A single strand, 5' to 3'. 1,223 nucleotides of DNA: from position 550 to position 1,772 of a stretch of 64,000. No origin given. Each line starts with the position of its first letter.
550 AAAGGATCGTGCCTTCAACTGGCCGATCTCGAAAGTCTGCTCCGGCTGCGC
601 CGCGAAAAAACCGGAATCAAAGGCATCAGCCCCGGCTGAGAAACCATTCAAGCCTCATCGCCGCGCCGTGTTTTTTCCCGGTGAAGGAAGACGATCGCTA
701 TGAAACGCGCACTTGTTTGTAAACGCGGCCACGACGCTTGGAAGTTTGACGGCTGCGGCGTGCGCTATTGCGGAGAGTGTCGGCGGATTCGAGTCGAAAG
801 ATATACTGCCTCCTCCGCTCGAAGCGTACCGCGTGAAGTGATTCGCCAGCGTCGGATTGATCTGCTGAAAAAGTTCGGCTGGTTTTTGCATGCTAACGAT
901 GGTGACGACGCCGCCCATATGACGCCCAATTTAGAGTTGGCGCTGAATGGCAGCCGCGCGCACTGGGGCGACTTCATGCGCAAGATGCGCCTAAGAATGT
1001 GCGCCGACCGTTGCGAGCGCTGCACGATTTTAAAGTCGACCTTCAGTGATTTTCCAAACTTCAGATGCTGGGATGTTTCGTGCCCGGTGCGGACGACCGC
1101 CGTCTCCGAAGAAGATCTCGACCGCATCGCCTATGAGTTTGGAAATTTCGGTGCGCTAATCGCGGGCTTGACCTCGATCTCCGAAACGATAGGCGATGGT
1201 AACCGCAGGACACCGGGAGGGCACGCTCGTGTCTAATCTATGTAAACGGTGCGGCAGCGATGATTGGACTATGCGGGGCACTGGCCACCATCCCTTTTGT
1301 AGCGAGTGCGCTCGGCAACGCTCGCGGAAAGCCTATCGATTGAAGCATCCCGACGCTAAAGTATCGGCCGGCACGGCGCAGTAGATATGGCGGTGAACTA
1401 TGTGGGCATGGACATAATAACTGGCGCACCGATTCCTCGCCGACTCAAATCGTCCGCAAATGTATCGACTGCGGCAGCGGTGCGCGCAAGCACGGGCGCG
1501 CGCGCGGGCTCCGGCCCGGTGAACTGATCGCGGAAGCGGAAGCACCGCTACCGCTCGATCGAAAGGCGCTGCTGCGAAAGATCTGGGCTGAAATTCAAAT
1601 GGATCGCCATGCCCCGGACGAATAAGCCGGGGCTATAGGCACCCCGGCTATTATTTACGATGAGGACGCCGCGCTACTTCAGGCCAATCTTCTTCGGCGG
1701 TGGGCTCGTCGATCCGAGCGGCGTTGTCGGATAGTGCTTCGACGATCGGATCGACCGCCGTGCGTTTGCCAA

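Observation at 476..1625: Tandem array of paralogous small zinc-ribbon genes, one with a possible HNH-like core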

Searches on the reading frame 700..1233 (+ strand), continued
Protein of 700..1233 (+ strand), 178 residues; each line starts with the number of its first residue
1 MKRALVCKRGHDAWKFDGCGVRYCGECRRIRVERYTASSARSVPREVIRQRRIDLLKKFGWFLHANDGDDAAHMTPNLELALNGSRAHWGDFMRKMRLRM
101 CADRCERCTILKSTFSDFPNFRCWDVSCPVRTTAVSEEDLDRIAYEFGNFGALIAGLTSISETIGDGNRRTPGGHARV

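Call 73: fold_search(model_id=the predicted structure, library=viral)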
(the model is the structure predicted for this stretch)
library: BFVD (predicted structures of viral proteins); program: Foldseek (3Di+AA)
matches with E <= 10: 49; with E <= 0.001: 0
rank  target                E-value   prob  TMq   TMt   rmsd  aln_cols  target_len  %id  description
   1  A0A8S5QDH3            1.6e+00  0.05  0.16  0.19  19.7       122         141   16  DNA-binding protein [Siphoviridae sp. ctEIp38]
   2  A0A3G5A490            2.6e+00  0.04  0.17  0.15  11.1       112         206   14  Uncharacterized protein [Gaeavirus sp.]
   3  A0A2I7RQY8            3.0e+00  0.10  0.27  0.19  14.6       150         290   18  (no name in the UniProt tables at hand)
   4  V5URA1                3.0e+00  0.04  0.15  0.19  13.3       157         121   10  Uncharacterized protein [Synechococcus phage ACG-2014h]
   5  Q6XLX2                3.4e+00  0.07  0.23  0.15  13.7       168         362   12  FirrV-1-C6 [Feldmannia irregularis virus a]
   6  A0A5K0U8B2            3.6e+00  0.06  0.19  0.07   9.4       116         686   12  ATP-dependent metallopeptidase FtsH/Yme1/Tma family protein [Yasminevirus sp. GU-2018]
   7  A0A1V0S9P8            3.6e+00  0.05  0.18  0.12  13.1       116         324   13  Uncharacterized protein [Catovirus CTV1]
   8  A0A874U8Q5            3.8e+00  0.06  0.22  0.24  13.1       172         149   12  (no name in the UniProt tables at hand)
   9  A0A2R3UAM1            3.8e+00  0.03  0.16  0.10  16.1       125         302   11  (no name in the UniProt tables at hand)
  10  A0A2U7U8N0            4.0e+00  0.03  0.16  0.17  19.0       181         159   16  Uncharacterized protein [Pandoravirus quercus]
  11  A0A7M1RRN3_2          4.2e+00  0.02  0.15  0.06  12.9       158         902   13  Exonuclease [uncultured phage cr4_1]
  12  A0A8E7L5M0            4.2e+00  0.02  0.13  0.10  20.4       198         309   12  Uncharacterized protein [Tarsiger cyanurus ambidensovirus]
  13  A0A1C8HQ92            4.4e+00  0.04  0.20  0.13  21.2       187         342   13  (no name in the UniProt tables at hand)
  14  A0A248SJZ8            4.7e+00  0.03  0.15  0.09  19.9       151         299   14  (no name in the UniProt tables at hand)
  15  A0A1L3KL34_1          4.7e+00  0.02  0.16  0.04  15.9       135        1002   13  RNA-dependent RNA polymerase [Sanxia Qinvirus-like virus 1]
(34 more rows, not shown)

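Call 84: search_protein_families(library=phrogs, proteins=[L003:7784-8236:+], max_evalue=0.01)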
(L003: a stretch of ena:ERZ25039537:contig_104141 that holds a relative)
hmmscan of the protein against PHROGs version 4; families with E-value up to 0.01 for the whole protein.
L003:7784-8236:+ (151 aa): 0 families

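Call 85: search_protein_families(library=phrogs, alignment_id=A1, max_evalue=1)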
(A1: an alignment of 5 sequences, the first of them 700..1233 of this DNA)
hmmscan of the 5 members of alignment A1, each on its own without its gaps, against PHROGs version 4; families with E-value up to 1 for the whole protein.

A. member 1, window:700-1233:+ (178 aa): 2 families
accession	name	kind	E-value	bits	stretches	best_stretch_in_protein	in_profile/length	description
phrog_2829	-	unknown function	0.038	15.4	1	92-150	9-66/97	-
phrog_31917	-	unknown function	0.059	13.9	1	89-173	14-92/238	-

B. families by the number of members that match (of 5 scanned): 9 families
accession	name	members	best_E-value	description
phrog_1271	-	2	0.0059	HNH endonuclease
phrog_9092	-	1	0.0056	inhibitor of host Lon protease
phrog_2829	-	1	0.038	-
phrog_31917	-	1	0.059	-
phrog_19431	-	1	0.18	-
phrog_38873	-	1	0.18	-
phrog_32673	-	1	0.22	-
phrog_15471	-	1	0.32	HNH endonuclease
phrog_6107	-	1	0.42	-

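Call 90: search_protein_families(library=ncbifam, proteins=[L003:7784-8236:+], max_evalue=0.1)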
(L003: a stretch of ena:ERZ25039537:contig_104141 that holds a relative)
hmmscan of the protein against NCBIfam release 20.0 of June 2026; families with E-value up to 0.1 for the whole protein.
L003:7784-8236:+ (151 aa): 0 families

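Call 93: find_encoding_contigs(protein=P0011, flank=10000)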
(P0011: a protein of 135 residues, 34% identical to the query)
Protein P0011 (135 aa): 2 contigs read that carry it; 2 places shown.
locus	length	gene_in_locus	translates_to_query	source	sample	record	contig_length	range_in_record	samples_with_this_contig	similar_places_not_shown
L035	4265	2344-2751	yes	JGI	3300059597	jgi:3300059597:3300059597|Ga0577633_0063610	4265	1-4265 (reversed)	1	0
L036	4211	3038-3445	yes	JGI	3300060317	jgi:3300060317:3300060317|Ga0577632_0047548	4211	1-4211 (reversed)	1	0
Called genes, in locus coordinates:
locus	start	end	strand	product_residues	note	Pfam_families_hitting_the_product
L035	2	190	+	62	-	?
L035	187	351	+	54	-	-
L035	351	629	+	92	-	-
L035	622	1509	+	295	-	-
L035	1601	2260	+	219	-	-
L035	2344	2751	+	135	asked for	-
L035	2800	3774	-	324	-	-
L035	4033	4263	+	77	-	?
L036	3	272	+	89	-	?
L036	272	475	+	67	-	-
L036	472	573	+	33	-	-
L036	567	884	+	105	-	-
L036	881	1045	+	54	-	-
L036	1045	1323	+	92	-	-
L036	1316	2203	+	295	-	-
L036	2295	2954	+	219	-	-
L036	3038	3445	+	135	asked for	-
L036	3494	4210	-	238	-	?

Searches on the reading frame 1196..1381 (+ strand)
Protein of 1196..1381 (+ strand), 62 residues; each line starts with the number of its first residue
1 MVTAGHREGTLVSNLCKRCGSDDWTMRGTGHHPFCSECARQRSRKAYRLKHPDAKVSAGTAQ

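Call 7: search_protein_families(library=pfam, proteins=[window:1196-1381:+], max_evalue=1)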
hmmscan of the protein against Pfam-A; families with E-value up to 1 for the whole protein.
window:1196-1381:+ (62 aa): 3 families
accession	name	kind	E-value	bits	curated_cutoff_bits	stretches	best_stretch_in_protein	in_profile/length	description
PF24230.1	Phage_zn_bind_6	-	0.018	15.7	27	1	19-43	37-61/71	Phage zinc binding domain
PF14260.11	zf-C4pol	-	0.11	13.2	28.9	1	16-51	1-29/70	C4-type zinc-finger of DNA polymerase delta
PF24734.1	DUF7685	-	0.24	11.8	27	1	16-38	2-31/43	Domain of unknown function (DUF7685)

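Call 8: search_protein_families(library=phrogs, proteins=[window:1196-1381:+], max_evalue=1)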
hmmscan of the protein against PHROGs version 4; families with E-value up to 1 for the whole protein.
window:1196-1381:+ (62 aa): 6 families
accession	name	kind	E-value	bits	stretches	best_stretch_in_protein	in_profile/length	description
phrog_3351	-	unknown function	0.0066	17.5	1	18-43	39-64/74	-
phrog_3805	-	unknown function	0.011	17.3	1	9-48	50-88/98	-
phrog_2255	-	DNA, RNA and nucleotide metabolism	0.053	14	1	14-48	54-94/211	HNH endonuclease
phrog_16925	-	unknown function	0.098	13.8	1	14-58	6-47/151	-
phrog_15412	-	unknown function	0.14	13.3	1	16-51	4-39/159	-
phrog_10260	-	unknown function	0.15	12.6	1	17-38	21-42/52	-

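Call 12: search_protein_families(library=ncbifam, proteins=[window:1196-1381:+], max_evalue=1)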
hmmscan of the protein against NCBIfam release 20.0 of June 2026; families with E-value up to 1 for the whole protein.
window:1196-1381:+ (62 aa): 1 family
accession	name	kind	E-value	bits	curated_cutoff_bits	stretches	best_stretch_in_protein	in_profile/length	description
NF034126.3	PRK09521.1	equivalog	0.13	12.1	90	1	11-45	142-173/180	exosome complex RNA-binding protein Csl4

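Call 35: find_homologous_proteins(query=window:1196-1381:+, max_evalue=0.1)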
Query window:1196-1381:+: no candidate shares three 5-residue words with the query. No homologue found.

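Call 42: search_protein_families(library=pfam, proteins=[L003:192-1397:+, L003:1397-2134:-, L003:2138-2650:-, L003:2705-4042:-, L003:4014-4661:-, L003:5183-5539:-, L003:5571-5921:-, L003:7004-7402:+, L003:7784-8236:+, L003:8358-8831:-], max_evalue=0.01)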
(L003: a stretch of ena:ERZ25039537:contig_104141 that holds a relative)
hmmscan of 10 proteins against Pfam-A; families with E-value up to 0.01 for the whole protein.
L003:192-1397:+ (402 aa): 2 families
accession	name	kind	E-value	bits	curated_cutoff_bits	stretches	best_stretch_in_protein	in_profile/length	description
PF00589.27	Phage_integrase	-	6.3e-25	88.4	27.1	1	224-385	2-168/172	Phage integrase family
PF13356.12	Arm-DNA-bind_3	-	1.8e-08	34.9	27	1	7-83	4-74/83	Arm DNA-binding domain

L003:1397-2134:- (245 aa): 0 families

L003:2138-2650:- (170 aa): 0 families

L003:2705-4042:- (445 aa): 1 family
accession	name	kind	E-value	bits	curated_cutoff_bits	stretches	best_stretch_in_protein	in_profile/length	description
PF08706.16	D5_N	-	1.2e-16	61.7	22.4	1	11-94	62-144/145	D5 N terminal like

L003:4014-4661:- (215 aa): 0 families

L003:5183-5539:- (118 aa): 1 family
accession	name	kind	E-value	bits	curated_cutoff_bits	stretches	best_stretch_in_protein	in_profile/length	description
PF05063.20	MT-A70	-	0.00044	20.7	23.9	1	21-71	122-172/172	MT-A70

L003:5571-5921:- (116 aa): 0 families

L003:7004-7402:+ (133 aa): 0 families

L003:7784-8236:+ (151 aa): 0 families

L003:8358-8831:- (157 aa): 0 families

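Call 43: search_protein_families(library=phrogs, proteins=[L003:192-1397:+, L003:1397-2134:-, L003:2138-2650:-, L003:2705-4042:-, L003:4014-4661:-, L003:5183-5539:-, L003:5571-5921:-, L003:7004-7402:+, L003:7784-8236:+, L003:8358-8831:-], max_evalue=0.001)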
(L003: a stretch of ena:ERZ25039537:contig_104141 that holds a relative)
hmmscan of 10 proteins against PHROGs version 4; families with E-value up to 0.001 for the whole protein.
L003:192-1397:+ (402 aa): 7 families
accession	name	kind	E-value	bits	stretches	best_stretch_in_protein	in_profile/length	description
phrog_1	-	integration and excision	2.8e-61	209.6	1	20-395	111-445/611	integrase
phrog_216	-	integration and excision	4.2e-36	125.6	1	199-395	29-234/301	integrase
phrog_7269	-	integration and excision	1.8e-07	32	1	331-395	16-79/89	integrase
phrog_35951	-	unknown function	2.3e-07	32.2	1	328-386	5-63/97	-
phrog_25190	-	integration and excision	2.5e-06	28.8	1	311-396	18-100/109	integrase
phrog_3423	-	unknown function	4.1e-05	24.6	1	26-124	28-125/157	-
phrog_7685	-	integration and excision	9.8e-05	23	1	337-401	174-238/240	integrase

L003:1397-2134:- (245 aa): 0 families

L003:2138-2650:- (170 aa): 0 families

L003:2705-4042:- (445 aa): 8 families
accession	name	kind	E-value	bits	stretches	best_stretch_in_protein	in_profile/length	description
phrog_1156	-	DNA, RNA and nucleotide metabolism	1.9e-42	146.8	1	14-409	454-812/855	DNA primase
phrog_6088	-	DNA, RNA and nucleotide metabolism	4.4e-41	142.1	2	126-400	485-745/772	DNA primase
phrog_1829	-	DNA, RNA and nucleotide metabolism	2.8e-37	129.2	1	20-403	403-739/772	DNA primase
phrog_16950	-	DNA, RNA and nucleotide metabolism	2.2e-36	126.1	1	18-400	455-809/843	DNA primase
phrog_2478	-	DNA, RNA and nucleotide metabolism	2.4e-34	119.6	2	126-393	561-814/854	DNA polymerase/primase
phrog_1883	-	DNA, RNA and nucleotide metabolism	1.4e-17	64.3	2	15-88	387-460/756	DNA helicase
phrog_864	-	DNA, RNA and nucleotide metabolism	2.3e-13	50.5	1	258-403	464-603/1064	DNA primase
phrog_7601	-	unknown function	4.7e-05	23.9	0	256-415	115-268/289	-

L003:4014-4661:- (215 aa): 0 families

L003:5183-5539:- (118 aa): 4 families
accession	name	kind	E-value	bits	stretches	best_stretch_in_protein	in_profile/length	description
phrog_359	-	other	1.3e-16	62.1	1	3-77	224-299/329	DNA methyltransferase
phrog_10837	-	unknown function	2.2e-13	51.3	1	3-77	52-127/139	-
phrog_21315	-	unknown function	2.4e-08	34.4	1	10-77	343-412/415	-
phrog_16888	-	unknown function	5.9e-06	27.1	1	53-88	9-43/67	-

L003:5571-5921:- (116 aa): 3 families
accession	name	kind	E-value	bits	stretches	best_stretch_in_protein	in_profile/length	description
phrog_359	-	other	3.1e-10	41.1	1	12-106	102-191/329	DNA methyltransferase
phrog_21315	-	unknown function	1.4e-05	25.3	1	24-106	233-313/415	-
phrog_15877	-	other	0.00038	21.7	1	31-90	5-58/152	DNA methyltransferase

L003:7004-7402:+ (133 aa): 0 families

L003:7784-8236:+ (151 aa): 0 families

L003:8358-8831:- (157 aa): 0 families

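Call 52: search_dna_similar(query=window:1196-1381:+, collection=phages, mode=protein, max_evalue=1, max_rows=10)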
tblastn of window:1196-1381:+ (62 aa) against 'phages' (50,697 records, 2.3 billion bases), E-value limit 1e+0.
No match.

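Call 59: search_protein_families(library=padloc, proteins=[window:1196-1381:+], max_evalue=0.1)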
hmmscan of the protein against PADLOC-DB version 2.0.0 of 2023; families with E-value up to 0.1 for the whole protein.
window:1196-1381:+ (62 aa): 0 families

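Call 62: search_protein_families(library=pfam, proteins=[L003:6271-6474:-, L003:6776-6979:+, L003:7402-7602:+, L003:7602-7787:+, L003:4898-5038:-, L003:3-164:+, L003:7619-8236:+], max_evalue=0.05)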
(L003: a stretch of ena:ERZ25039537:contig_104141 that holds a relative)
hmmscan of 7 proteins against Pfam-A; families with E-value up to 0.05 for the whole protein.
L003:6271-6474:- (67 aa): 0 families

L003:6776-6979:+ (68 aa): 0 families

L003:7402-7602:+ (67 aa): 0 families

L003:7602-7787:+ (62 aa): 0 families

L003:4898-5038:- (46 aa): 0 families

L003:3-164:+ (53 aa): 0 families

L003:7619-8236:+ (206 aa): 0 families

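Call 84: search_protein_families(library=phrogs, proteins=[L003:7784-8236:+], max_evalue=0.01)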
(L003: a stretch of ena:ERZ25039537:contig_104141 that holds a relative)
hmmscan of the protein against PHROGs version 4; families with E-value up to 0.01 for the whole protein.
L003:7784-8236:+ (151 aa): 0 families

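Call 90: search_protein_families(library=ncbifam, proteins=[L003:7784-8236:+], max_evalue=0.1)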
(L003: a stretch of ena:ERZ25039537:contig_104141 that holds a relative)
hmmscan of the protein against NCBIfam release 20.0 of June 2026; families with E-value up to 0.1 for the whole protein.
L003:7784-8236:+ (151 aa): 0 families

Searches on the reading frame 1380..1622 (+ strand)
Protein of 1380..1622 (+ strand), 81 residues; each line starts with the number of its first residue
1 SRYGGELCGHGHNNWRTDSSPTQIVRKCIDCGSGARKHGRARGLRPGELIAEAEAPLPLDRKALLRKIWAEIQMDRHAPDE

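Call 7: search_protein_families(library=pfam, proteins=[window:1380-1622:+], max_evalue=1)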
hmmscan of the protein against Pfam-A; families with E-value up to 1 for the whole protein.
window:1380-1622:+ (81 aa): 2 families
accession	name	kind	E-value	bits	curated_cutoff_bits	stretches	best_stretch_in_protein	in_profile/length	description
PF22901.2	dsrm_Ferlin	-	0.058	14.2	27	1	8-28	15-35/90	Ferlin dsRNA-binding domain-like domain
PF00253.27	Ribosomal_S14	-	0.15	12.2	27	1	16-34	6-24/54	Ribosomal protein S14p/S29e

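Call 8: search_protein_families(library=phrogs, proteins=[window:1380-1622:+], max_evalue=1)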
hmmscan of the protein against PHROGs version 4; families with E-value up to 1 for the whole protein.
window:1380-1622:+ (81 aa): 1 family
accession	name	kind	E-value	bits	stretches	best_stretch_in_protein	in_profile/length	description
phrog_23777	-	unknown function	0.051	15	1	2-45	11-49/75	-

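Call 12: search_protein_families(library=ncbifam, proteins=[window:1380-1622:+], max_evalue=1)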
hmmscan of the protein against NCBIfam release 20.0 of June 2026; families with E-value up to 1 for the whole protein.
window:1380-1622:+ (81 aa): 0 families

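Call 34: find_homologous_proteins(query=window:1380-1622:+, max_evalue=0.1)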
Query window:1380-1622:+: 2 candidates shared short words with the query, none scored E <= 0.1.

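Call 51: search_dna_similar(query=window:1380-1622:+, collection=phages, mode=protein, max_evalue=1, max_rows=10)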
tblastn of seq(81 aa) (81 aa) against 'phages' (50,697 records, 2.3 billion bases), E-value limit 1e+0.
Records with a match: 1; places in all: 1; records where one place covers at least 80% of the query: 0.
Best place of each record, by identity: <60% 1.
By first word of the organism name: Klebsiella 1.
By host as written in the record: Klebsiella pneumoniae ST13-OXA48 1.
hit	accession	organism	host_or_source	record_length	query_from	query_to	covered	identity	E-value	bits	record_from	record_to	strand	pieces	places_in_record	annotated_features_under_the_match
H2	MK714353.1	Klebsiella phage ST13-OXA48phi12.5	Klebsiella pneumoniae ST13-OXA48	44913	4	54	63%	31.4%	7e-1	33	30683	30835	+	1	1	hypothetical protein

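Call 59: search_protein_families(library=padloc, proteins=[window:1380-1622:+], max_evalue=0.1)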
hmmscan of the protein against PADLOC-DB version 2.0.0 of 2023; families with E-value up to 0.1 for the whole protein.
window:1380-1622:+ (81 aa): 0 families
